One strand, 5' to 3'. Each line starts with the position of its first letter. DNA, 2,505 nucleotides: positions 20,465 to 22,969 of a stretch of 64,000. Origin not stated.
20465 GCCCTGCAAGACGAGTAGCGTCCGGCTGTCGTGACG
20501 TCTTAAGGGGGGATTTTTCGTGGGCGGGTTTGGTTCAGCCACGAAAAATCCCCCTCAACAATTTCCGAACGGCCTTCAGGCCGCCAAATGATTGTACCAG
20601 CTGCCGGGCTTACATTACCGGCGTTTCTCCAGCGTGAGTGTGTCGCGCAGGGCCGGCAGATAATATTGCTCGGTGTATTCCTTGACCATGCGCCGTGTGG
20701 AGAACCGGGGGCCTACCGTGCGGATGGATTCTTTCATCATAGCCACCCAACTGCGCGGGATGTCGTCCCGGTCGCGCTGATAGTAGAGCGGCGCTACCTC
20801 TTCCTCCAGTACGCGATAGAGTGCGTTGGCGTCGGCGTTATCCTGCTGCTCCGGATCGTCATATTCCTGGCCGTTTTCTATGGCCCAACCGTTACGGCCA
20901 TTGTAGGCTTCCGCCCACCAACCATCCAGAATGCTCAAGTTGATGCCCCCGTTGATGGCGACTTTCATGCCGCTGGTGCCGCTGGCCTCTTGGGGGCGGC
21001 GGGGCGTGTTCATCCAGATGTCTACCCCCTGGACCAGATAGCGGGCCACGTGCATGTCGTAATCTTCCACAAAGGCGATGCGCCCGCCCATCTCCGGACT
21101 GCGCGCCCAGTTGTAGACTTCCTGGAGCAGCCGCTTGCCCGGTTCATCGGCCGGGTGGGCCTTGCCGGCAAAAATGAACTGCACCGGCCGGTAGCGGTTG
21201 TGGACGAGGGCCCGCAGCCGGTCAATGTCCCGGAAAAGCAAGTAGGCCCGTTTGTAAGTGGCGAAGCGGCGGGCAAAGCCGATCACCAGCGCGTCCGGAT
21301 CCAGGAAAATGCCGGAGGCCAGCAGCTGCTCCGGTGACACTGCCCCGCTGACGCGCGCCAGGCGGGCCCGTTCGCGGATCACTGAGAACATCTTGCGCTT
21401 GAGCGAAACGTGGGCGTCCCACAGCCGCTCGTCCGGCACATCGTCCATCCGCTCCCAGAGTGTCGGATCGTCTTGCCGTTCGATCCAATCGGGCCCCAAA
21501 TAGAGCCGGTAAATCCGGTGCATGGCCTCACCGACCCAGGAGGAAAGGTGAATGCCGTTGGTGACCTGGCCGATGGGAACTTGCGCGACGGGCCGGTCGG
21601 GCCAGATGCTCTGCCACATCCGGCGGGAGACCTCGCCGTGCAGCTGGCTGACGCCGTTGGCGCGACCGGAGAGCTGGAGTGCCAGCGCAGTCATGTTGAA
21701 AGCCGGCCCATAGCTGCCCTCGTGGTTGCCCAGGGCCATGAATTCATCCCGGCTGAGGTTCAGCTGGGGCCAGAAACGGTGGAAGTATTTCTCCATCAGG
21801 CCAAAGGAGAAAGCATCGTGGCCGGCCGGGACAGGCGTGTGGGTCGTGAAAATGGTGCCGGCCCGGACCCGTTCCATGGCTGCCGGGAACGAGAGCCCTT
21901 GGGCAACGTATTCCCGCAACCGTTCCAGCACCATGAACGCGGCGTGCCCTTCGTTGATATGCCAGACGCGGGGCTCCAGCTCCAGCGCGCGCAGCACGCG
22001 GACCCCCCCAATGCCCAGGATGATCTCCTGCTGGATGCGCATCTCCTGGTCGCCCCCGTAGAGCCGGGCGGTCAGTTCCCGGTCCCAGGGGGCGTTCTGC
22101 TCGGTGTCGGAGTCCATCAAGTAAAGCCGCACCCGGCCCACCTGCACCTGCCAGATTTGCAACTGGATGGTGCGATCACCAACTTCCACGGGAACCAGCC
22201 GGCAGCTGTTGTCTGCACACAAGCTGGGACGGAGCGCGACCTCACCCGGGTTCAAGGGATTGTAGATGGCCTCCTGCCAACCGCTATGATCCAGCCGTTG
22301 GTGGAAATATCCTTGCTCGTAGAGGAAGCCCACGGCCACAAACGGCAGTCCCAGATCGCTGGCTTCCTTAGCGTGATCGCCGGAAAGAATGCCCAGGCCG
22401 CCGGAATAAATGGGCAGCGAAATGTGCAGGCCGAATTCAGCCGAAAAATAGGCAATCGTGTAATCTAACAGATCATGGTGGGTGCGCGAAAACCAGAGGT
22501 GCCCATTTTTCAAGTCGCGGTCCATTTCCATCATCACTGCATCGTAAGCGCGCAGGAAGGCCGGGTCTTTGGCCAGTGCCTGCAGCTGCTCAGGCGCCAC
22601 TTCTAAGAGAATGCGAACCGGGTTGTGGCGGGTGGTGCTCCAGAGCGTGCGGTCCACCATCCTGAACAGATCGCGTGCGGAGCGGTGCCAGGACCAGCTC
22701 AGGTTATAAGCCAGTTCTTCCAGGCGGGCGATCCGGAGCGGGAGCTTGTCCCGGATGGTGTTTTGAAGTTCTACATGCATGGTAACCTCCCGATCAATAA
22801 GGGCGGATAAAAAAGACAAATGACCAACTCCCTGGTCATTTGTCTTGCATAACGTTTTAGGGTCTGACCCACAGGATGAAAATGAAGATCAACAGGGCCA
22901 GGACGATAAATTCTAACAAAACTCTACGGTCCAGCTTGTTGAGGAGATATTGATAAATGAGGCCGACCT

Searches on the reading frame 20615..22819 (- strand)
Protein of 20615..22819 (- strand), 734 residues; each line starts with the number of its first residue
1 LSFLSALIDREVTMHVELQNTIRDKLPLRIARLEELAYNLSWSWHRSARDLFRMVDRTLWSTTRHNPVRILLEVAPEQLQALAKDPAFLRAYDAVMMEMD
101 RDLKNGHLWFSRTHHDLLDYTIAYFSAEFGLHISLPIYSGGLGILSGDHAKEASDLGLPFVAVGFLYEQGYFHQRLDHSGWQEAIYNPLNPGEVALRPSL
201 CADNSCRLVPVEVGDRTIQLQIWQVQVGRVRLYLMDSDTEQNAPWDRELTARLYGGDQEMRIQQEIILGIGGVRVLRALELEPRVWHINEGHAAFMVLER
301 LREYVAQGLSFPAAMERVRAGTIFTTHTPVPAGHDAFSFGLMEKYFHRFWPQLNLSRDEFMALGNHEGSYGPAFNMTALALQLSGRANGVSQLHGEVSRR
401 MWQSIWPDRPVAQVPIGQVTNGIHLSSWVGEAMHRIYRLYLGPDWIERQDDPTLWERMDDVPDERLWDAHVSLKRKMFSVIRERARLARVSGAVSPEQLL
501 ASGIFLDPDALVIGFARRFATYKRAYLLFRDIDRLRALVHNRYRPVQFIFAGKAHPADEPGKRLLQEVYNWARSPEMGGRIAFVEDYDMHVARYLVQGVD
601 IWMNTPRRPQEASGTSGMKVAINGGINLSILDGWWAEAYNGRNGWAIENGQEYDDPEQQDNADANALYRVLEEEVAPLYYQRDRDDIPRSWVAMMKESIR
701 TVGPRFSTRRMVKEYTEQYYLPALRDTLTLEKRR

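Call 78: search_protein_families(library=pfam, proteins=[window:20615-22819:-], max_evalue=0.0001)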
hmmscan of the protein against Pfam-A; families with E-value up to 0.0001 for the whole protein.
window:20615-22819:- (734 aa): 2 families
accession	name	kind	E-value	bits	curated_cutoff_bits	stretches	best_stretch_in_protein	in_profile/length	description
PF11897.13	DUF3417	-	8.1e-34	116.8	25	1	26-135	1-109/109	Protein of unknown function (DUF3417)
PF00343.26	Phosphorylase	-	1.7e-24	86.5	27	1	285-633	219-579/713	Carbohydrate phosphorylase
